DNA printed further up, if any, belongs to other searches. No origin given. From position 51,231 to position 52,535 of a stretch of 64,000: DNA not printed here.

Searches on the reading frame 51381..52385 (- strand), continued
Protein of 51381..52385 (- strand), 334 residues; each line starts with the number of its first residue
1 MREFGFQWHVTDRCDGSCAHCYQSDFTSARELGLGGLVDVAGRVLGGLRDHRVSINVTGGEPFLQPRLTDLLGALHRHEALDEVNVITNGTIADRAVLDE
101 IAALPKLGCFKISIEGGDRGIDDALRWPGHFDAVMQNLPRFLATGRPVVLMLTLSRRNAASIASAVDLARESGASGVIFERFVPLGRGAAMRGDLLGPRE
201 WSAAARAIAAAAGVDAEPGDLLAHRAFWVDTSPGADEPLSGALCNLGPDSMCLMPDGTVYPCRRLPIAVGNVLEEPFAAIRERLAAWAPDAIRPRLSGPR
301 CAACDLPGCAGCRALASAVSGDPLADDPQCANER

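Call 24: search_solved_structures(query=A1, max_evalue=0.01)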
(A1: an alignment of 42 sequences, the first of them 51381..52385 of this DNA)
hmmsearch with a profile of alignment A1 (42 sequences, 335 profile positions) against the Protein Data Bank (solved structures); distinct sequences matched with E-value up to 0.01: 29.
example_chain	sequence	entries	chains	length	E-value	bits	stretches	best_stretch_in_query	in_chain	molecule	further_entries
6efn_A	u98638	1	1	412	3.8e-19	72.4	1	10-282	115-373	Sporulation killing factor maturation protein SkfB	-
9dfu_A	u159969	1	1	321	6.7e-15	58.4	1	7-160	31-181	Radical SAM core domain-containing protein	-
6c8v_A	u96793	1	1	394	1.1e-14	57.6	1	5-332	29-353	Coenzyme PQQ synthesis protein E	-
6b4c_A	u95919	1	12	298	5.4e-14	55.4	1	7-134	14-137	Viperin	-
9dgw_A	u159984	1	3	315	6.1e-14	55.2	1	7-134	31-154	Radical SAM core domain-containing protein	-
7n7i_A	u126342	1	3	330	7e-14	55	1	7-134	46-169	Viperin-like enzyme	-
9dfw_A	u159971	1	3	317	7.1e-14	55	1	7-137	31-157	Radical SAM core domain-containing protein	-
9dfn_A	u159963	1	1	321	1.3e-13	54.2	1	8-160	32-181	Radical SAM core domain-containing protein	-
5wgg_A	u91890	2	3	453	2.3e-13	53.4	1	9-322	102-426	Radical SAM domain protein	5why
4k37_A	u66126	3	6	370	9.5e-12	48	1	13-323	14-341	Anaerobic sulfatase-maturating enzyme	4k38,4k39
2fb2_A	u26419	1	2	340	9.5e-12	48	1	10-207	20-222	Molybdenum cofactor biosynthesis protein A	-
4k36_A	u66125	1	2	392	1.1e-11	47.8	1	13-323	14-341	Anaerobic sulfatase-maturating enzyme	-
1tv7_A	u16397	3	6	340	1.3e-11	47.6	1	10-200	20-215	Molybdenum cofactor biosynthesis protein A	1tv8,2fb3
5vsl_A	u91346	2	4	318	6e-10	42.1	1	6-143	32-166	Radical S-adenosyl methionine domain-containing protein 2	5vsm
6q2p_A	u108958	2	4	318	8.1e-10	41.7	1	6-143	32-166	Radical S-adenosyl methionine domain-containing protein 2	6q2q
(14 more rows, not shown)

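Call 26: find_encoding_contigs(protein=P0012, flank=8000, max_places=1)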
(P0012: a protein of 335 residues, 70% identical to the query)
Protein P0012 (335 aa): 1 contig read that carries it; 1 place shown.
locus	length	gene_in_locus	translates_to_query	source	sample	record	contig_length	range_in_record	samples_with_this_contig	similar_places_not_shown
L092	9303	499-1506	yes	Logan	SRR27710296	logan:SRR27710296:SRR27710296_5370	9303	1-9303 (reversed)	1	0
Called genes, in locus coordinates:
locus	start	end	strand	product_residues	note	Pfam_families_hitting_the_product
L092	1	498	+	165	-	?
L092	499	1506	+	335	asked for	PF04055:Radical_SAM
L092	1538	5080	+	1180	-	PF12969:DUF3857, PF01841:Transglut_core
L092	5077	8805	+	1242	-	PF13428:TPR_14 (faint), PF13432:TPR_16 (faint), PF14559:TPR_19 (weak), PF12969:DUF3857 (weak)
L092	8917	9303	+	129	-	?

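Call 27: find_encoding_contigs(protein=P0009, flank=8000, max_places=1)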
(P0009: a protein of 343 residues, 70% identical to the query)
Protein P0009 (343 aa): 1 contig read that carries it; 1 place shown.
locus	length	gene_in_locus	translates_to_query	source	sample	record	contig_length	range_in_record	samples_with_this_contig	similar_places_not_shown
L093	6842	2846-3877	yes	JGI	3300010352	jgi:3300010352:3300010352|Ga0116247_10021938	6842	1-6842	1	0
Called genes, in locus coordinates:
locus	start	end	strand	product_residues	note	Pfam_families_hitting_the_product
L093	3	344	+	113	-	?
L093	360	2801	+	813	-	PF08757:CotH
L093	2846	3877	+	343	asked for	PF04055:Radical_SAM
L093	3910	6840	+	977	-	?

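Call 28: find_encoding_contigs(protein=P0005, flank=8000, max_places=1)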
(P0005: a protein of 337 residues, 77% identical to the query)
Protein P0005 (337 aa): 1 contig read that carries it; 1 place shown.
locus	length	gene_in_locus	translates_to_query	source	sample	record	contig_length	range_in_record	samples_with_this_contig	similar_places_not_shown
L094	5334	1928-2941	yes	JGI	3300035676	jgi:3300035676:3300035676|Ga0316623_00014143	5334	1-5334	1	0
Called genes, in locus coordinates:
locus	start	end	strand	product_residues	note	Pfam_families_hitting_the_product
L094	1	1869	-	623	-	?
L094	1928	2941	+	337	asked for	PF04055:Radical_SAM, PF13186:SPASM (weak)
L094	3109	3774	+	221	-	PF06505:XylR_N, PF02830:V4R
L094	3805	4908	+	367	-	PF13185:GAF_2 (weak), PF13492:GAF_3 (weak), PF01740:STAS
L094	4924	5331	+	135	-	PF01740:STAS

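Call 34: predict_structure(alignment_id=A1)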
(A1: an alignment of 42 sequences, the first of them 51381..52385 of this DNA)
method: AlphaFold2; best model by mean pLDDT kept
length: 334 residues; sequences in the alignment: 42
mean_pLDDT: 94.8   pTM: 0.92
mean pLDDT of the five models: 94.8, 94.7, 94.6, 93.7, 92.6
residues with pLDDT >= 90: 291; 70-90: 42; 50-70: 1; < 50: 0
segments of 3 or more residues with pLDDT < 50: none
pLDDT, mean of each block of 10 residues (from residue 1): 93 91 90 96 94 95 95 97 98 97 98 97 97 98 98 98 98 98 96 96 95 87 91 93 89 97 96 97 96 93 88 96 96 76
secondary structure, 60 per line:
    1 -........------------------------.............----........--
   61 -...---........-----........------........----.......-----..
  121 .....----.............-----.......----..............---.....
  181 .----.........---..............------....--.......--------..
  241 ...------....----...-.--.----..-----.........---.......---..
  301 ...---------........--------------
elements in order: E2-9 H34-46 E51-58 H68-75 E81-88 H95-102 E107-113 H119-125 H130-142 E148-154 H159-172 E176-181 H186-194 H198-211 H218-221 E224-230 E239-243 E250-253 E258-260 H277-285 H289-295 H299-303 H313-320

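Call 38: fold_search(model_id=the predicted structure, library=pdb)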
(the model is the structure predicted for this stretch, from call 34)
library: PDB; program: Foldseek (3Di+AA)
matches with E <= 10: 1726; with E <= 0.001: 138
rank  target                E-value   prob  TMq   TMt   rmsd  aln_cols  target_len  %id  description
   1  6efn                  9.4e-17  1.00  0.64  0.57   3.6       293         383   22  Structure of a RiPP maturase, SkfB (released 2018-10-24)
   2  7vob                  1.8e-13  1.00  0.61  0.62   6.8       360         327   18  The crystal structure of a Radical SAM Enzyme BlsE involved in the Biosynthesis of Blasticidin S (released 2022-05-04)
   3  5v1s_A                6.1e-13  1.00  0.66  0.54   5.8       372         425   14  Crystal structure of Streptococcus suis SuiB bound to S-adenosylmethionine (released 2017-08-30)
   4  5v1s_B                1.3e-12  1.00  0.61  0.49   6.0       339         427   13  Crystal structure of Streptococcus suis SuiB bound to S-adenosylmethionine (released 2017-08-30)
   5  5v1t_A                2.2e-12  1.00  0.64  0.50   6.5       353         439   12  Crystal structure of Streptococcus suis SuiB bound to precursor peptide SuiA (released 2017-08-30)
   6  5v1q_B                3.9e-12  1.00  0.60  0.47   6.6       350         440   13  Crystal structure of Streptococcus suis SuiB (released 2017-08-30)
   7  1tv7_A                5.3e-12  1.00  0.62  0.63   5.0       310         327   15  Structure of the S-adenosylmethionine dependent Enzyme MoaA (released 2004-08-31)
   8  2fb2_B                5.9e-12  1.00  0.61  0.62   5.5       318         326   16  Structure of the MoaA Arg17/266/268/Ala triple mutant (released 2006-05-09)
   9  5v1q_A                1.3e-11  1.00  0.60  0.48   6.2       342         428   13  Crystal structure of Streptococcus suis SuiB (released 2017-08-30)
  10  4k37_B                2.2e-11  1.00  0.67  0.62   6.0       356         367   16  Native anSMEcpe with bound AdoMet (released 2013-05-08)
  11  2fb2_A                2.3e-11  1.00  0.62  0.63   5.0       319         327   16  Structure of the MoaA Arg17/266/268/Ala triple mutant (released 2006-05-09)
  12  4k37_A                2.8e-11  1.00  0.68  0.63   5.6       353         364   16  Native anSMEcpe with bound AdoMet (released 2013-05-08)
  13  6c8v                  7.8e-11  1.00  0.65  0.69   6.2       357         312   21  X-ray structure of PqqE from Methylobacterium extorquens (released 2018-02-14)
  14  1tv7_B                1.3e-10  1.00  0.61  0.62   5.3       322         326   15  Structure of the S-adenosylmethionine dependent Enzyme MoaA (released 2004-08-31)
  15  4k36_A                1.5e-10  1.00  0.72  0.64   5.6       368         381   15  His6 tagged anSMEcpe with bound AdoMet (released 2013-05-08)
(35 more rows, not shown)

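Call 57: search_protein_families(library=ncbifam, alignment_id=A1, max_evalue=1e-10)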
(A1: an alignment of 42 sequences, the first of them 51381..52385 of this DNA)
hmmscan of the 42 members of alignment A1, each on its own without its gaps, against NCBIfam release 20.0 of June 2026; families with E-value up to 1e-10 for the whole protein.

A. member 1, window:51381-52385:- (334 aa): 16 families
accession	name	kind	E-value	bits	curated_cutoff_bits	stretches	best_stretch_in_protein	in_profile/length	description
TIGR04082.1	rSAM_for_selen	equivalog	6.5e-35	120.8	350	1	4-330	199-515/516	thio(seleno)oxazole modification radical SAM maturase SbtM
TIGR04340.1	rSAM_ACGX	hypoth_equivalog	9.6e-33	113.8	400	1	3-188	2-188/341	radical SAM/SPASM domain protein, ACGX system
TIGR04545.1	rSAM_ahbD_hemeb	equivalog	1.8e-24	86.8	500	1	7-202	3-195/339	heme b synthase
TIGR03962.1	mycofact_rSAM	equivalog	3.6e-22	79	265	1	6-332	14-333/339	mycofactocin radical SAM maturase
TIGR04053.2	TIGR04053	equivalog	4.5e-21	75.5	395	0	7-204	11-206/366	TIGR04053 family radical SAM/SPASM domain-containing protein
TIGR04055.1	rSAM_NirJ2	equivalog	2e-19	70.3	500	1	7-331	3-323/326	putative heme d1 biosynthesis radical SAM protein NirJ2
TIGR04054.1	rSAM_NirJ1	equivalog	5.1e-19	68.1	650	1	8-195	40-223/387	putative heme d1 biosynthesis radical SAM protein NirJ1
TIGR04303.1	GeoRSP_rSAM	equivalog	9.1e-19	68.2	400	1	6-330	7-324/325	GeoRSP system radical SAM/SPASM protein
TIGR04051.1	rSAM_NirJ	equivalog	5.2e-18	65.1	515.45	1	8-193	6-187/354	heme d1 biosynthesis radical SAM protein NirJ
TIGR04546.1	rSAM_ahbC_deAc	equivalog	5.3e-18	65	650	1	8-195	43-226/390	12,18-didecarboxysiroheme deacetylase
TIGR04251.1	SCM_rSAM_ScmF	equivalog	1.8e-13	50.6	400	1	8-192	8-192/353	SynChlorMet cassette radical SAM/SPASM protein ScmF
TIGR04347.1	pseudo_SAM_Halo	equivalog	4.2e-13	49.3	525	0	8-191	42-221/390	TIGR04347 family pseudo-SAM/SPASM protein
TIGR02109.1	PQQ_syn_pqqE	equivalog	3.6e-12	45.9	381.35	1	10-332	13-332/358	pyrroloquinoline quinone biosynthesis protein PqqE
TIGR03977.1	rSAM_pair_HxsC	equivalog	1.2e-11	44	267.9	1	10-168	31-189/292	His-Xaa-Ser system radical SAM maturase HxsC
TIGR04250.1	SCM_rSAM_ScmE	equivalog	2.3e-11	43.2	400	1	9-164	8-160/358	SynChlorMet cassette radical SAM/SPASM protein ScmE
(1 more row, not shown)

B. families by the number of members that match (of 42 scanned): 41 families (the first 25 are shown)
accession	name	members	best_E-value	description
TIGR04545.1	rSAM_ahbD_hemeb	42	1.9e-39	heme b synthase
TIGR04340.1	rSAM_ACGX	42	3.9e-38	radical SAM/SPASM domain protein, ACGX system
TIGR04082.1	rSAM_for_selen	42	5.7e-38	thio(seleno)oxazole modification radical SAM maturase SbtM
TIGR04055.1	rSAM_NirJ2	42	3.4e-33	putative heme d1 biosynthesis radical SAM protein NirJ2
TIGR04303.1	GeoRSP_rSAM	42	2.5e-31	GeoRSP system radical SAM/SPASM protein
TIGR04053.2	TIGR04053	42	3.4e-29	TIGR04053 family radical SAM/SPASM domain-containing protein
TIGR03962.1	mycofact_rSAM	42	5.3e-28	mycofactocin radical SAM maturase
TIGR04054.1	rSAM_NirJ1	42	7.1e-28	putative heme d1 biosynthesis radical SAM protein NirJ1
TIGR04546.1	rSAM_ahbC_deAc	42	2e-26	12,18-didecarboxysiroheme deacetylase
TIGR04250.1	SCM_rSAM_ScmE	42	3.5e-25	SynChlorMet cassette radical SAM/SPASM protein ScmE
TIGR04051.1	rSAM_NirJ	42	3.6e-23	heme d1 biosynthesis radical SAM protein NirJ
NF038283.1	viperin_w_prok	42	1.2e-20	viperin family antiviral radical SAM protein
TIGR04251.1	SCM_rSAM_ScmF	41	7.9e-24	SynChlorMet cassette radical SAM/SPASM protein ScmF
TIGR02666.1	moaA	39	7.5e-23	GTP 3',8-cyclase MoaA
TIGR02109.1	PQQ_syn_pqqE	37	1.7e-19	pyrroloquinoline quinone biosynthesis protein PqqE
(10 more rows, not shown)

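Call 61: search_protein_families(library=pfam, proteins=[L050:2640-4934:+, L060:7454-7978:+, L034:7241-7987:+, L035:6677-7843:+, L025:7217-7924:+, L029:7062-7982:+, L023:7323-7922:+, L039:7382-7828:+, L046:7341-7967:+, L032:5758-6252:+], max_evalue=0.001)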
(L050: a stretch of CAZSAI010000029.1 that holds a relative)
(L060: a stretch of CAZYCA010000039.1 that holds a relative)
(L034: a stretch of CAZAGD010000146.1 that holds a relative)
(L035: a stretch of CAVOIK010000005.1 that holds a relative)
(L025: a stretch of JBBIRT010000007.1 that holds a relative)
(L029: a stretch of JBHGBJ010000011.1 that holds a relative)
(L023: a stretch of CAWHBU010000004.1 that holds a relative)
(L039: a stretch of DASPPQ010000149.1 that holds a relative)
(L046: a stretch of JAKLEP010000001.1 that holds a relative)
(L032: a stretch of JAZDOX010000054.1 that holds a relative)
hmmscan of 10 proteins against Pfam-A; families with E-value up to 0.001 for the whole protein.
L050:2640-4934:+ (765 aa): 2 families
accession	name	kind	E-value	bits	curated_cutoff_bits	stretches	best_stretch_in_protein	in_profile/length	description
PF01564.23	Spermine_synth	-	1.2e-26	93.8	22.9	1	280-441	6-164/186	Spermine/spermidine synthase domain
PF07690.21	MFS_1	-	0.00014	21.4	33.4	1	573-763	3-178/347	Major Facilitator Superfamily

L060:7454-7978:+ (175 aa): 0 families

L034:7241-7987:+ (249 aa): 2 families
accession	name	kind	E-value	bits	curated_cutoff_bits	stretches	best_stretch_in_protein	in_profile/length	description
PF12706.13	Lactamase_B_2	-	7.9e-17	62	27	1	37-217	9-200/200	Beta-lactamase superfamily domain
PF00753.33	Lactamase_B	-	3.5e-08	34.1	22.7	1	33-177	20-162/196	Metallo-beta-lactamase superfamily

L035:6677-7843:+ (389 aa): 5 families
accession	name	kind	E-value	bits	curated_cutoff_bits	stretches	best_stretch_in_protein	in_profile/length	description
PF13365.12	Trypsin_2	-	1.1e-35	123.9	27.6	1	99-237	1-144/144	Trypsin-like peptidase domain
PF00089.32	Trypsin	-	5.6e-22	79.1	20.6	1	100-264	28-220/220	Trypsin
PF13180.12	PDZ_2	-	1.9e-13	50.9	27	1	287-382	12-80/80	PDZ domain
PF10459.15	Peptidase_S46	-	2.4e-05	23.7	22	0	215-238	627-650/698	Peptidase S46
PF02907.21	Peptidase_S29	-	0.00085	19.5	25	0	216-261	103-147/149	Hepatitis C virus NS3 protease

L025:7217-7924:+ (236 aa): 6 families
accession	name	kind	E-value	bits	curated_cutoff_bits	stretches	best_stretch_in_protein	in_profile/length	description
PF00717.28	Peptidase_S24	-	8.5e-21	74.3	23.3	1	122-228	16-116/116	Peptidase S24-like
PF01381.28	HTH_3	-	9.4e-12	45.2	23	1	15-69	1-55/55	Helix-turn-helix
PF12844.13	HTH_19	-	1.8e-11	44.2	30.2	1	13-74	2-63/64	Helix-turn-helix domain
PF13560.12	HTH_31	-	1.4e-07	32.1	27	1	14-63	5-55/64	Helix-turn-helix domain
PF13744.12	HTH_37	-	6.1e-05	23.2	27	1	9-47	17-55/80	Helix-turn-helix domain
PF13413.12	HTH_25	-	0.00054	20.2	24.6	1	17-54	4-41/62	Helix-turn-helix domain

L029:7062-7982:+ (307 aa): 3 families
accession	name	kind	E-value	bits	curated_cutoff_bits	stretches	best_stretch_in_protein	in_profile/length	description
PF02110.20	HK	-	1.3e-85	287.2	27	1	48-294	1-247/247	Hydroxyethylthiazole kinase family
PF01256.23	Carb_kinase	-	7.7e-08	32.5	27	1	82-282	48-234/242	NAD(P)H-hydrate dehydratase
PF08543.17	Phos_pyr_kin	-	5.7e-07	29.6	27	1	119-263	79-228/246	Phosphomethylpyrimidine kinase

L023:7323-7922:+ (200 aa): 7 families
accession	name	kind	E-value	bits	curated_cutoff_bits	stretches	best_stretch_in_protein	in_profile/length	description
PF07021.18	MetW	-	1.2e-70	237.5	21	1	9-195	3-193/193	Methionine biosynthesis protein MetW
PF13847.12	Methyltransf_31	-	8.9e-12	45.4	27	1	19-109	3-102/145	Methyltransferase domain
PF08241.18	Methyltransf_11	-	1.3e-10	42.2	21.2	1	24-108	1-87/95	Methyltransferase domain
PF13489.12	Methyltransf_23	-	3e-10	40.5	27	1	17-105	20-105/164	Methyltransferase domain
PF13649.12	Methyltransf_25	-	7.5e-10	39.8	27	1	23-107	1-92/97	Methyltransferase domain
PF08242.18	Methyltransf_12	-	4.1e-08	34.3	30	1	24-106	1-90/98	Methyltransferase domain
PF05175.20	MTS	-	3.5e-05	24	23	1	20-96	32-113/170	Methyltransferase small domain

L039:7382-7828:+ (149 aa): 0 families

L046:7341-7967:+ (209 aa): 1 family
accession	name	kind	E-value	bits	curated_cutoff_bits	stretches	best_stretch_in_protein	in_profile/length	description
PF00697.28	PRAI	-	8e-47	159.9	22.7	1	3-201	1-191/193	N-(5'phosphoribosyl)anthranilate (PRA) isomerase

L032:5758-6252:+ (165 aa): 1 family
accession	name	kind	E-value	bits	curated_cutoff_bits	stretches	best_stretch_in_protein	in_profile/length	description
PF02915.23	Rubrerythrin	-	3.9e-13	50.4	22.8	1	23-156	5-135/137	Rubrerythrin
